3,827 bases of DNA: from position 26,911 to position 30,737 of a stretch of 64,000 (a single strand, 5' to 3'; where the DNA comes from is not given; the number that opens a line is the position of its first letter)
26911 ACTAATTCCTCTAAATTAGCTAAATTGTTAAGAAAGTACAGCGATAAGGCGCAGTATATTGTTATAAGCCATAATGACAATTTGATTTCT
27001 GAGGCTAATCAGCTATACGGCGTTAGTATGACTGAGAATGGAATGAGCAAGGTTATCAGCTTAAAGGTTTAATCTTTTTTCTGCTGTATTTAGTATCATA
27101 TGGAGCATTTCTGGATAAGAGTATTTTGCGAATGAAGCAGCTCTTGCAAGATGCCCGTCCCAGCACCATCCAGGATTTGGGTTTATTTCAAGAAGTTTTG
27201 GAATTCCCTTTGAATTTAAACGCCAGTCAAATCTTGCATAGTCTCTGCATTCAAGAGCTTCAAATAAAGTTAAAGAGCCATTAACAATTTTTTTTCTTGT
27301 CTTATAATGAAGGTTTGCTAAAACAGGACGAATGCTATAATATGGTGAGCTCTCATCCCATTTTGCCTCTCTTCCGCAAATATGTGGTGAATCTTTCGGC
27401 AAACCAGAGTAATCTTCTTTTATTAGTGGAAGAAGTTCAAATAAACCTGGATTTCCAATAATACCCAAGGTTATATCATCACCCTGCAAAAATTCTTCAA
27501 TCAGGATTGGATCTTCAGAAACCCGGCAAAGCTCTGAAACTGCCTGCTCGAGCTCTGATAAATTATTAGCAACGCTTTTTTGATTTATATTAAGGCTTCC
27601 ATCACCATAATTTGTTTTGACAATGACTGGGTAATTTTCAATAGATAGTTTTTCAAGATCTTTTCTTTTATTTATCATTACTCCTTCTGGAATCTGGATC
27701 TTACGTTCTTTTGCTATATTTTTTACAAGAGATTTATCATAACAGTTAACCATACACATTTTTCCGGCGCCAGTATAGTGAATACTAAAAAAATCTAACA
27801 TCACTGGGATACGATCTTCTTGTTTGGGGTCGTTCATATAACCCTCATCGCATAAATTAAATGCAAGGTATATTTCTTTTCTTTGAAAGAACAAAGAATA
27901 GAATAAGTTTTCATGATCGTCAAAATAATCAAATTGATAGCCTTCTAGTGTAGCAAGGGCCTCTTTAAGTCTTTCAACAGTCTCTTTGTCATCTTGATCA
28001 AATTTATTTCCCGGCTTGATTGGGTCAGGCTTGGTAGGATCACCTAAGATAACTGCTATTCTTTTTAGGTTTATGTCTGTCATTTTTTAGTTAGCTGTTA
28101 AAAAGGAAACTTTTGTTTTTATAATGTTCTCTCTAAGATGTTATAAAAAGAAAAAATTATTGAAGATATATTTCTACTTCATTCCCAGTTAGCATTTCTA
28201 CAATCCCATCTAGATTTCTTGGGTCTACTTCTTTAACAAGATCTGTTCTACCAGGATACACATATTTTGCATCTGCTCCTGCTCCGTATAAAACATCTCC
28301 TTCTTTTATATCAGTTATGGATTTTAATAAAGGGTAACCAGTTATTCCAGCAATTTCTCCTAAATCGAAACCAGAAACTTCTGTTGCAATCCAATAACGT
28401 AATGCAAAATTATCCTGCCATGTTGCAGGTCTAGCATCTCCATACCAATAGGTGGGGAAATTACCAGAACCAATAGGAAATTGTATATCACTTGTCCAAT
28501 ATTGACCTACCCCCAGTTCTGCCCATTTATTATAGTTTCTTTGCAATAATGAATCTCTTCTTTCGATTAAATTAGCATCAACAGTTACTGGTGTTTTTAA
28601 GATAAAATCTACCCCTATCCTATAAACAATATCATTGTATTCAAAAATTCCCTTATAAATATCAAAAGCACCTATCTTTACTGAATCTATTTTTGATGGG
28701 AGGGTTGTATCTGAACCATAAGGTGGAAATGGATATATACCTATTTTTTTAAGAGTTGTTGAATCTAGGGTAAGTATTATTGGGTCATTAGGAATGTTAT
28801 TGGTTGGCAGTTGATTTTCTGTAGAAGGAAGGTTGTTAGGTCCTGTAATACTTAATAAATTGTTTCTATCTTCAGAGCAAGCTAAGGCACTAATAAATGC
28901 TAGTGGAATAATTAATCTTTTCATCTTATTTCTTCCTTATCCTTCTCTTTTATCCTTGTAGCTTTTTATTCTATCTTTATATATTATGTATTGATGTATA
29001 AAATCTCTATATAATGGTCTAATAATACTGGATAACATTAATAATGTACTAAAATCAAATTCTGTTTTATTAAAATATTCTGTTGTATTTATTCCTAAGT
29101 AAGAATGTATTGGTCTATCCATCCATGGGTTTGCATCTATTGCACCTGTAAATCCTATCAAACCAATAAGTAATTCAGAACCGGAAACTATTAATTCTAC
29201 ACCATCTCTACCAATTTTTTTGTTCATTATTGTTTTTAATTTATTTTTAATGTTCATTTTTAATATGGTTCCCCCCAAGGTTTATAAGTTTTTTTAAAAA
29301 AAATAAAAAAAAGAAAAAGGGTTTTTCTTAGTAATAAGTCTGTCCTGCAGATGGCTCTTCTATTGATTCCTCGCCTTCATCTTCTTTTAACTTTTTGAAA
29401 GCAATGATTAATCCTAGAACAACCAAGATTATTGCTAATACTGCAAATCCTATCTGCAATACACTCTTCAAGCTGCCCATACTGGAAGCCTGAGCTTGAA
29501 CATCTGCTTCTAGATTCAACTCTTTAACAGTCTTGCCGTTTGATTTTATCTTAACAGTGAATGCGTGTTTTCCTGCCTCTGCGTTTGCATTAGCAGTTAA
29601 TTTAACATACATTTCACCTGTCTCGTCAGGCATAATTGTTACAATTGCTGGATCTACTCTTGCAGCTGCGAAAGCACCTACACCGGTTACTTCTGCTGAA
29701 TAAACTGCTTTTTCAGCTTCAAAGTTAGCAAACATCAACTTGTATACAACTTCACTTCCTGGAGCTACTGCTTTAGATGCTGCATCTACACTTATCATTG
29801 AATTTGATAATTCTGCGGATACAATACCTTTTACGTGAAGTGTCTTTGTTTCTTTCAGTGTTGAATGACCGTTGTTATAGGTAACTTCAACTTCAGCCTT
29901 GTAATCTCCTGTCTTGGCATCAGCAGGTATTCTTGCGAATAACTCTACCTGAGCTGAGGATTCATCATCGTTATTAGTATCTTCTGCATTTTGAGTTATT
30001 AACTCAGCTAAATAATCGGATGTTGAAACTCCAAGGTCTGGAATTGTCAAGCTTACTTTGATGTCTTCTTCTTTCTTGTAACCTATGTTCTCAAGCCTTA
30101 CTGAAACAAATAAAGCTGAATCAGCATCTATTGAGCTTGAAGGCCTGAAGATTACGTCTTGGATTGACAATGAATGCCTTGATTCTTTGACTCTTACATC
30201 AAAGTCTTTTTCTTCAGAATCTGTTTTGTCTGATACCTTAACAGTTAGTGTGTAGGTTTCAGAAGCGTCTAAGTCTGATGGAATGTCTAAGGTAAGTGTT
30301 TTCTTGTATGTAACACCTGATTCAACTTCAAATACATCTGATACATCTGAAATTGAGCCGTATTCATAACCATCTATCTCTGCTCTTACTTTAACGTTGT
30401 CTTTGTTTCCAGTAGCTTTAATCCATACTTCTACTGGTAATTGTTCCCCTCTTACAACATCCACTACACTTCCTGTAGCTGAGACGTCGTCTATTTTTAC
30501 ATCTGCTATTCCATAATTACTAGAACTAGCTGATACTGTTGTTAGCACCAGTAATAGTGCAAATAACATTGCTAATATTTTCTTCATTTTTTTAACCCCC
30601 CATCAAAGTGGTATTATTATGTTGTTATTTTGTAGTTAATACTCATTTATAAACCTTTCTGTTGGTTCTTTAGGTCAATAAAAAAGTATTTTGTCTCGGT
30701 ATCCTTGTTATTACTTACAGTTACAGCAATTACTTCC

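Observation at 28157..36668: Minus-strand cluster of eight secreted/surface/membrane proteins built around a ParA/MinD-type ATPase: candidate undescribed envelope or host-attachment machine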

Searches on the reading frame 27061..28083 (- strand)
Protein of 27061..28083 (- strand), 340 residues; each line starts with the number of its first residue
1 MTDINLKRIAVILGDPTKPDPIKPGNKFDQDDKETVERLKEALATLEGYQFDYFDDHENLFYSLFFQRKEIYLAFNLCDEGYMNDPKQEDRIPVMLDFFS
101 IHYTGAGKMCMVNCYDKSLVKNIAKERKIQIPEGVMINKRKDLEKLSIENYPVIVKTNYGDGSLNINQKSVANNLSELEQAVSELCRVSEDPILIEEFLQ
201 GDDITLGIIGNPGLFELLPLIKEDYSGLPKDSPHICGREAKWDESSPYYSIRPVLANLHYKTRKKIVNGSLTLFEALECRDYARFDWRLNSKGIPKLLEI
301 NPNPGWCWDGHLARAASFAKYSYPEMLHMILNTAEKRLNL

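Call 87: search_protein_families(library=pfam, proteins=[window:27061-28083:-], max_evalue=0.001)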
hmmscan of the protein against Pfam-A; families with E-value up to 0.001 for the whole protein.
window:27061-28083:- (340 aa): 3 families
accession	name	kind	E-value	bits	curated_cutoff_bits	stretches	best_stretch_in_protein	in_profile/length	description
PF07478.18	Dala_Dala_lig_C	-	3.2e-17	63.1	24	1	148-331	34-203/204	D-ala D-ala ligase C-terminus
PF02786.22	CPSase_L_D2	-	0.00064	19.7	19.8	0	116-201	1-91/211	Carbamoyl-phosphate synthase L chain, ATP binding domain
PF02655.19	ATP-grasp_3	-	0.00066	20.2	23.2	0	114-302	1-155/160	ATP-grasp domain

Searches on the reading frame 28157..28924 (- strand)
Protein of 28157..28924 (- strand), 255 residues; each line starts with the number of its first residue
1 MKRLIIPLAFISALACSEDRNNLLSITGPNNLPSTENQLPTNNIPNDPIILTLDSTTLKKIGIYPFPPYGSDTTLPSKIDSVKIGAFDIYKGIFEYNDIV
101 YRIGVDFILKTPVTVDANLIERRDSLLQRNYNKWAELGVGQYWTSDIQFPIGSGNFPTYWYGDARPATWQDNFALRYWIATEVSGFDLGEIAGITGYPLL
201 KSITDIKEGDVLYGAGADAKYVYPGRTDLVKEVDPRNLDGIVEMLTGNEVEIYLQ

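Call 3: search_protein_families(library=pfam, proteins=[window:28157-28924:-], max_evalue=0.1)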
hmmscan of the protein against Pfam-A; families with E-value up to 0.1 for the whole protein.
window:28157-28924:- (255 aa): 0 families

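Call 4: search_protein_families(library=ncbifam, proteins=[window:28157-28924:-], max_evalue=0.1)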
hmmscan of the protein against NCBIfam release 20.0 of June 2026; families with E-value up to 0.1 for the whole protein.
window:28157-28924:- (255 aa): 1 family
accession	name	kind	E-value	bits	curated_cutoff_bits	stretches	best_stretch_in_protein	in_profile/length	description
NF005033.0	PRK06445.1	equivalog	0.079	12.1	511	0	72-134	93-152/395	acetyl-CoA C-acetyltransferase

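Call 23: search_protein_families(library=phrogs, proteins=[window:28157-28924:-], max_evalue=0.01)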
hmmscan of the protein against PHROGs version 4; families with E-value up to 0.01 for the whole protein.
window:28157-28924:- (255 aa): 0 families

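Call 24: search_protein_families(library=padloc, proteins=[window:28157-28924:-], max_evalue=0.01)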
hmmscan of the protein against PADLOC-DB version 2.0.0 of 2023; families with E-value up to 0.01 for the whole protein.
window:28157-28924:- (255 aa): 0 families

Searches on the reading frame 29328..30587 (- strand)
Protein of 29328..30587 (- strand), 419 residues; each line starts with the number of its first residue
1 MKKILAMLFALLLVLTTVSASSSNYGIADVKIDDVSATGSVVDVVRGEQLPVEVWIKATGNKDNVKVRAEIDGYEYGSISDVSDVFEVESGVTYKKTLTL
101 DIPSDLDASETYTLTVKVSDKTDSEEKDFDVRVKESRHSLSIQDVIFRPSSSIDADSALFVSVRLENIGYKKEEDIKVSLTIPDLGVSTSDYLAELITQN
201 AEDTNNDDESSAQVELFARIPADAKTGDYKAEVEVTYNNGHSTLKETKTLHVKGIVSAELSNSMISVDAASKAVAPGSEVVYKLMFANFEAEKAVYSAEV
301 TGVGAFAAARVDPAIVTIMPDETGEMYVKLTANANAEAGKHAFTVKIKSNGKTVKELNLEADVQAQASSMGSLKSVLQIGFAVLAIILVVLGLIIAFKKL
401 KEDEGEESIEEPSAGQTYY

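Call 3: search_protein_families(library=pfam, proteins=[window:29328-30587:-], max_evalue=0.1)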
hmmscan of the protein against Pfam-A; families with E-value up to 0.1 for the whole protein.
window:29328-30587:- (419 aa): 16 families
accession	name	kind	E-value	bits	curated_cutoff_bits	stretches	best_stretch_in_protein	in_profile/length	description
PF11614.14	FixG_C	-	1.5e-08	35.2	25.6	1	281-353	34-109/119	IG-like fold at C-terminal of FixG, putative oxidoreductase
PF10633.15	NPCBM_assoc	-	2.4e-07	31.2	24.4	0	315-348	43-76/78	NPCBM-associated, NEW3 domain of alpha-galactosidase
PF23619.1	Ig_VWA7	-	3.6e-06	27.6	27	1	43-128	11-94/104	VWA7 Ig-like domain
PF14734.12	DUF4469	-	2.1e-05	24.8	22.6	1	214-249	64-99/101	Domain of unknown function (DUF4469) with IG-like fold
PF15418.12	DUF4625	-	2.3e-05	25.1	27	1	206-247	85-126/131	Domain of unknown function (DUF4625)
PF16116.10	DUF4832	-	0.0046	17.2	29.2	0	83-127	163-208/216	Domain of unknown function (DUF4832)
PF08922.17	DUF1905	-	0.0075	16.8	24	0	50-77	19-46/81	Domain of unknown function (DUF1905)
PF07705.17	CARDB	-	0.014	16.1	22.7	0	41-126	12-91/101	CARDB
PF13273.12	DUF4064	-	0.014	16.1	32.1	1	348-399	31-81/102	Protein of unknown function (DUF4064)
PF25549.1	DUF7927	-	0.015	16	31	0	268-295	9-37/132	Domain of unknown function (DUF7927)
PF01835.25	MG2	-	0.028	15.2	32.8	0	207-239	54-86/96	MG2 domain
PF16353.11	LacZ_4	-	0.035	14.8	27.3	0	342-371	16-45/87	Beta-galactosidase, domain 4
PF13205.12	Big_5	-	0.037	15.2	23.6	1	92-124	57-90/105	Bacterial Ig-like domain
PF07610.17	DUF1573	-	0.037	14.5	26.1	0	317-363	53-98/98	Protein of unknown function (DUF1573)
PF18957.6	RibLong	-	0.042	15.1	27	0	218-240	59-81/93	Long Rib domain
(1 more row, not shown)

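Call 4: search_protein_families(library=ncbifam, proteins=[window:29328-30587:-], max_evalue=0.1)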
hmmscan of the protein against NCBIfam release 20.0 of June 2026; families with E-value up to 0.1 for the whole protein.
window:29328-30587:- (419 aa): 6 families
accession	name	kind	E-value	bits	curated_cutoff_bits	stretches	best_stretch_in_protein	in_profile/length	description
NF033506.0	PACE-CTERM-PROT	exception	2.5e-21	76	110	1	26-398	223-623/627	putative S-layer protein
NF041895.1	choice_anch_V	domain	0.00018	21.5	42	0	96-135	39-77/150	choice-of-anchor V domain-containing protein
NF045849.1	ICE_MMCAP2_0565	equivalog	0.0038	16.9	40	1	369-409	9-49/80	Mbov_0395 family pilin-like conjugal transfer protein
TIGR02745.1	ccoG_rdxA_fixG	equivalog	0.015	14.3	316.7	0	281-352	349-420/435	cytochrome c oxidase accessory protein CcoG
NF041112.1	chap_CsgH_alph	subfamily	0.051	13.6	35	0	210-271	9-71/91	curli-like amyloid fiber formation chaperone CsgH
NF053601.1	asym_polar_PgfA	equivalog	0.084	12.3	160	1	339-395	247-302/303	cell envelope lipid trafficking protein PgfA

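Call 23: search_protein_families(library=phrogs, proteins=[window:29328-30587:-], max_evalue=0.01)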
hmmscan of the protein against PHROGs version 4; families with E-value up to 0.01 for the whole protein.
window:29328-30587:- (419 aa): 0 families

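Call 24: search_protein_families(library=padloc, proteins=[window:29328-30587:-], max_evalue=0.01)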
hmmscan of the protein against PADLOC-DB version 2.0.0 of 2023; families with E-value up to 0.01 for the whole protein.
window:29328-30587:- (419 aa): 0 families

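Call 68: find_related_loci(query=window:29328-30587:-, collection=viral_contigs, flank=10000)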
Query window:29328-30587:- (419 aa) in viral_contigs; peptide patterns used: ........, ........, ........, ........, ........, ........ (x = any residue, [..] = any of these).
24 stretches matched a pattern, but none encodes a relative of the query by tblastn (E <= 1e-3).
